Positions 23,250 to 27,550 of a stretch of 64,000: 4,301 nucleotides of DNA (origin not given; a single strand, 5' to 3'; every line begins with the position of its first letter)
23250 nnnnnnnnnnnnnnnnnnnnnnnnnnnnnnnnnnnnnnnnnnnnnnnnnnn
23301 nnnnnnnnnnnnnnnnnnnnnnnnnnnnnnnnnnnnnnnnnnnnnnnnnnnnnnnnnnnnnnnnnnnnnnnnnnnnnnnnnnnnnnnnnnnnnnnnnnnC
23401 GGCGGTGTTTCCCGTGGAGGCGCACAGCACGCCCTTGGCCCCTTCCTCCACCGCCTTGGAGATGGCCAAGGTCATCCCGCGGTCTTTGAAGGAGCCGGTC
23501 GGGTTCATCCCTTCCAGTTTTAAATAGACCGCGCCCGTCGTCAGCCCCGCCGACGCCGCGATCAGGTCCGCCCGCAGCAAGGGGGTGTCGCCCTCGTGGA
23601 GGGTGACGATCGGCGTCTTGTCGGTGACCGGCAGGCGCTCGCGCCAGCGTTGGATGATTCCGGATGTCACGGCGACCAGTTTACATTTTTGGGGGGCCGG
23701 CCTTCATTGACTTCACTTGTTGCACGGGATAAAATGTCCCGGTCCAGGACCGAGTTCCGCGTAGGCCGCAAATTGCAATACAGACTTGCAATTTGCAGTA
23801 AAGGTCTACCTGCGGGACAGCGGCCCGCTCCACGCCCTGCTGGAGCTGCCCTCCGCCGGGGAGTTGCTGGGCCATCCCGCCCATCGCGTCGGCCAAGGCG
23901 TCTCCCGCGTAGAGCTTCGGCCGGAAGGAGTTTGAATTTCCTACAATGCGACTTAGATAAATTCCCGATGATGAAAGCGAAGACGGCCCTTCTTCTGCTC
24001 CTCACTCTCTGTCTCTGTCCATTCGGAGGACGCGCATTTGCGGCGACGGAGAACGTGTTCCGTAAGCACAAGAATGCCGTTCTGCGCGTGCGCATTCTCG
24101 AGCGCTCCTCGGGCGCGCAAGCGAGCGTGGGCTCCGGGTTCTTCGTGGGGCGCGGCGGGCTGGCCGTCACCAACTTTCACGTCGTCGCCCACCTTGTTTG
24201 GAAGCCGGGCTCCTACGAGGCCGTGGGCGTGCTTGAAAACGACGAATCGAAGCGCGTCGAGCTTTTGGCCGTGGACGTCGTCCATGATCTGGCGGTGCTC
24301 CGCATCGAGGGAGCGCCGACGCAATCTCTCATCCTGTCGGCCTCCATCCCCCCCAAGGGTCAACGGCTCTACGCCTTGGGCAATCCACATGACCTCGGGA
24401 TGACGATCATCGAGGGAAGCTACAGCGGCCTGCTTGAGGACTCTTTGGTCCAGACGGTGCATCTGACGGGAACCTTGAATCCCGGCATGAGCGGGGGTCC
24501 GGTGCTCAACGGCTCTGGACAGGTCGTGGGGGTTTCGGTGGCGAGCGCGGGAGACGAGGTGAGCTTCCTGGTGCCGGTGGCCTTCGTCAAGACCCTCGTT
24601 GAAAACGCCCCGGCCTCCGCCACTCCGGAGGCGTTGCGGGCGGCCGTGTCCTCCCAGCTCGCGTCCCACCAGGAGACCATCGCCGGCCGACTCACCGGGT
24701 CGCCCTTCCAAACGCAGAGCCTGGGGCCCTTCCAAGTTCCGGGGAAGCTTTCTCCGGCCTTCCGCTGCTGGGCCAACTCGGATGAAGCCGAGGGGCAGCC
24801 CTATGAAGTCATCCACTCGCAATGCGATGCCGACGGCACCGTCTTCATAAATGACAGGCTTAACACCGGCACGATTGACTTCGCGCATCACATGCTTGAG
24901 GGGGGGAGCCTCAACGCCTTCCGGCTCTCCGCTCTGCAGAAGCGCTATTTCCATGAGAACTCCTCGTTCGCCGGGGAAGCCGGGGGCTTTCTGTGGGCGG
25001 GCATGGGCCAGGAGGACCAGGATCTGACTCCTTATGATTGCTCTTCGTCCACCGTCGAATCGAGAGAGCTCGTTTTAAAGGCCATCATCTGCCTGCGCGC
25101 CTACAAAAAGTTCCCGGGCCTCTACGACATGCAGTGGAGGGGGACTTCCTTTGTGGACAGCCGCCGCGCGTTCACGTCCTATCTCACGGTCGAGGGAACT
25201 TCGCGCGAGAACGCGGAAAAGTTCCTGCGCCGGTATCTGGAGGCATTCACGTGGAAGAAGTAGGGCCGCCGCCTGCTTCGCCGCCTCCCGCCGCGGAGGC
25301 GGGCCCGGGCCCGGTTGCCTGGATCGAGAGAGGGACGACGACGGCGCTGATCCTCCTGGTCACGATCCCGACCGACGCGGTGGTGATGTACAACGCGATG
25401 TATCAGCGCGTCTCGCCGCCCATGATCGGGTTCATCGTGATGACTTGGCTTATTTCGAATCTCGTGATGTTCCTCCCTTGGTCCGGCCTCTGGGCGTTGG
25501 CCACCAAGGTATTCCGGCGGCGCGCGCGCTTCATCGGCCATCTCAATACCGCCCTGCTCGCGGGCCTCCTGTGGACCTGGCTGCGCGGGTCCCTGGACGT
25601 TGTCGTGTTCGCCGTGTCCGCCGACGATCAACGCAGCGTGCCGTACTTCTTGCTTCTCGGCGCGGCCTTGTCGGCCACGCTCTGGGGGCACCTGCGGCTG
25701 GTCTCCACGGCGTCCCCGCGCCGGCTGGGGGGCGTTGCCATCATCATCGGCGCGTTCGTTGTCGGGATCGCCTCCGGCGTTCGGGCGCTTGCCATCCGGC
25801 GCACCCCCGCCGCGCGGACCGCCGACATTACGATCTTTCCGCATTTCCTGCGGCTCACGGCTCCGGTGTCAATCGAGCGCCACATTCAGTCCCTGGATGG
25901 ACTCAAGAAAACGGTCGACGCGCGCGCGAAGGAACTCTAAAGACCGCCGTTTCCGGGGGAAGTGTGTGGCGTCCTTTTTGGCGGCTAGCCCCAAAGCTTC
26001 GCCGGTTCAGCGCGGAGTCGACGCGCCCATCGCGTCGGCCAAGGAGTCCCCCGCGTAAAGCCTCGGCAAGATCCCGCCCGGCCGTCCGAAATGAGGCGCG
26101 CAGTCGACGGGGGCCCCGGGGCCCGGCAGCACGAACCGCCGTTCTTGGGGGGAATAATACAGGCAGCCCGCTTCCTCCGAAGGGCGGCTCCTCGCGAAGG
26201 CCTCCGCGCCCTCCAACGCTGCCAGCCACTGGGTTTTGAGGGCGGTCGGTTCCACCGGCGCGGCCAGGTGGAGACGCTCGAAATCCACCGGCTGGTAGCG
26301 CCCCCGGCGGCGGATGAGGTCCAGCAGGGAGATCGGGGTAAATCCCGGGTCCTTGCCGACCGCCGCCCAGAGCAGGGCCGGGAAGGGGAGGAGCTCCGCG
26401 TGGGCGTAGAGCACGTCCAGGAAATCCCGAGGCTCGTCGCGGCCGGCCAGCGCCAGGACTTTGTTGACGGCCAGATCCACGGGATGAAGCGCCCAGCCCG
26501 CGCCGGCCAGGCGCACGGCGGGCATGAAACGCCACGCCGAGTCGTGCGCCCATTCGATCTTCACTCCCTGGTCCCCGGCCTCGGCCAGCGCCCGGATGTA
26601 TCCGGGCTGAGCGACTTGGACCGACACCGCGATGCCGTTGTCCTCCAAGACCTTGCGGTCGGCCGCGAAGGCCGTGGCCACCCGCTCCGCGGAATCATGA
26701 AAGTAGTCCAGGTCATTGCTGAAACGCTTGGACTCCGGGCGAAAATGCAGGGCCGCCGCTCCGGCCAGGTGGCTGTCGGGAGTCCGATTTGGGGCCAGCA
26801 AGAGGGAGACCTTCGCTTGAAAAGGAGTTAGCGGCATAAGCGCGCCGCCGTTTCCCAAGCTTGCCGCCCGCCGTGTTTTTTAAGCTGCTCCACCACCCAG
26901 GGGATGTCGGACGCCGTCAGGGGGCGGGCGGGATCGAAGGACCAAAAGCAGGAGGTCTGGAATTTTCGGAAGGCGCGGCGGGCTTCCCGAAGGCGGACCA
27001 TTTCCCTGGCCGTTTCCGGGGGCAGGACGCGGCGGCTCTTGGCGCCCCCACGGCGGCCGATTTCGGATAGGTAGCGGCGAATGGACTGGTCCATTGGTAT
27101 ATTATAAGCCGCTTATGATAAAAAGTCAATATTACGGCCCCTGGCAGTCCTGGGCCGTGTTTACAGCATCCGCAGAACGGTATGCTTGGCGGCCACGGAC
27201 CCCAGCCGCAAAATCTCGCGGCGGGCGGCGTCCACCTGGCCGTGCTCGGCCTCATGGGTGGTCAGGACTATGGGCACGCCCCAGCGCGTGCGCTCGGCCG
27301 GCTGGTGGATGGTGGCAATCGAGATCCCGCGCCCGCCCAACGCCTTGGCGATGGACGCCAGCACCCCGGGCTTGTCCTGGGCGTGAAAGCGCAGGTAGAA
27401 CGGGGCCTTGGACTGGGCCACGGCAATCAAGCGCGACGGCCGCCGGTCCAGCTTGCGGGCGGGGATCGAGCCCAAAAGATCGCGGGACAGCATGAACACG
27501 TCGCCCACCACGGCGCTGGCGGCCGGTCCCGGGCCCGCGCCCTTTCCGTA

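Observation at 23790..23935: AAA-ATPase (DUF4143) gene remnant sharing a 45-bp repeat with the 3' end of the nucleotidyltransferase gene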

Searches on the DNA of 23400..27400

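Call 48: search_rna_families(source=window, start=23400, end=27400, threshold=evalue, max_evalue=1)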
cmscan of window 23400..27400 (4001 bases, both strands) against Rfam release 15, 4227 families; matches with E-value up to 1: 0.
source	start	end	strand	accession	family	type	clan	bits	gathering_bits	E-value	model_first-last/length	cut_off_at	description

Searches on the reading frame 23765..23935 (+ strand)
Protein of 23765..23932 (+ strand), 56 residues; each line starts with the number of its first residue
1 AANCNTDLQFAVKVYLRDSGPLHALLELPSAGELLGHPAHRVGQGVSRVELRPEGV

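Call 7: search_protein_families(library=pfam, proteins=[window:23786-23935:+], max_evalue=0.01)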
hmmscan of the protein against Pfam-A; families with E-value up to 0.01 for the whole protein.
window:23786-23935:+ (49 aa): 0 families

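Call 8: search_protein_families(library=pfam, proteins=[window:23786-23935:+], max_evalue=10)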
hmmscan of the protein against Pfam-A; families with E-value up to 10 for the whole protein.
window:23786-23935:+ (49 aa): 1 family
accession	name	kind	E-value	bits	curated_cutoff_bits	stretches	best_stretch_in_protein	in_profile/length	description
PF13635.12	DUF4143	-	0.058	13.6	28.1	1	5-31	78-104/160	Domain of unknown function (DUF4143)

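Call 37: find_related_loci(query=window:23786-23932:+, collection=viral_contigs, flank=3000)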
Query seq(49 aa) (49 aa) in viral_contigs; peptide patterns used: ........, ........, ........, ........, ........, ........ (x = any residue, [..] = any of these).
52 stretches matched a pattern, but none encodes a relative of the query by tblastn (E <= 1e-3).

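Call 50: search_protein_families(library=padloc, proteins=[window:23765-23932:+], max_evalue=10)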
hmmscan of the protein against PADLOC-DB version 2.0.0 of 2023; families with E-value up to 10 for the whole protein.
window:23765-23932:+ (56 aa): 0 families

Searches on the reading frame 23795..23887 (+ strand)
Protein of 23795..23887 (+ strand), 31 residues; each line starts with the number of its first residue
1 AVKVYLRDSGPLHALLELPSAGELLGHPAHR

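Call 50: search_protein_families(library=padloc, proteins=[window:23795-23887:+], max_evalue=10)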
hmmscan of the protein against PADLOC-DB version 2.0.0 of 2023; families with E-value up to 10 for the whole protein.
window:23795-23887:+ (31 aa): 0 families

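Call 51: search_protein_representatives(protein=window:23795-23887:+)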
Query: 31 residues. Proteins with E-value up to 0.001 (for the whole library): 1; up to 1e-10: 0; up to 1e-30: 0. The best 1 are listed.
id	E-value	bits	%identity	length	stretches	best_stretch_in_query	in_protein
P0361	4.3e-04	35.3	78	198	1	3-29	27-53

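Call 53: search_protein_families(library=pfam, proteins=[P0361], max_evalue=0.01)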
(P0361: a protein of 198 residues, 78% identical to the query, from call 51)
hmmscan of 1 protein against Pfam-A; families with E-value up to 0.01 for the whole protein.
P0361 (198 aa): 1 family
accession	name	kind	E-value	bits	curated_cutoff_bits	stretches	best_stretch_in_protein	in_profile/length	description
PF13635.12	DUF4143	-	4.5e-29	101.7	28.1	1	2-104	54-159/160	Domain of unknown function (DUF4143)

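Call 54: find_encoding_contigs(protein=P0361, flank=6000, max_places=3)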
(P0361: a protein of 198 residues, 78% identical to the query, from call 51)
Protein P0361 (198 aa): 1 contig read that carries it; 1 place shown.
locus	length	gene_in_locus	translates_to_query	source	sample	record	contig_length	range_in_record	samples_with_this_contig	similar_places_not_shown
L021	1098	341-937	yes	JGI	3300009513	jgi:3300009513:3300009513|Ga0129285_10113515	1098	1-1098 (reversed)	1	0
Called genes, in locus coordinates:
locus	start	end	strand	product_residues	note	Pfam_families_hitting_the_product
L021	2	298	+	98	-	?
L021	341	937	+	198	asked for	PF13635:DUF4143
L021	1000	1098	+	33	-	?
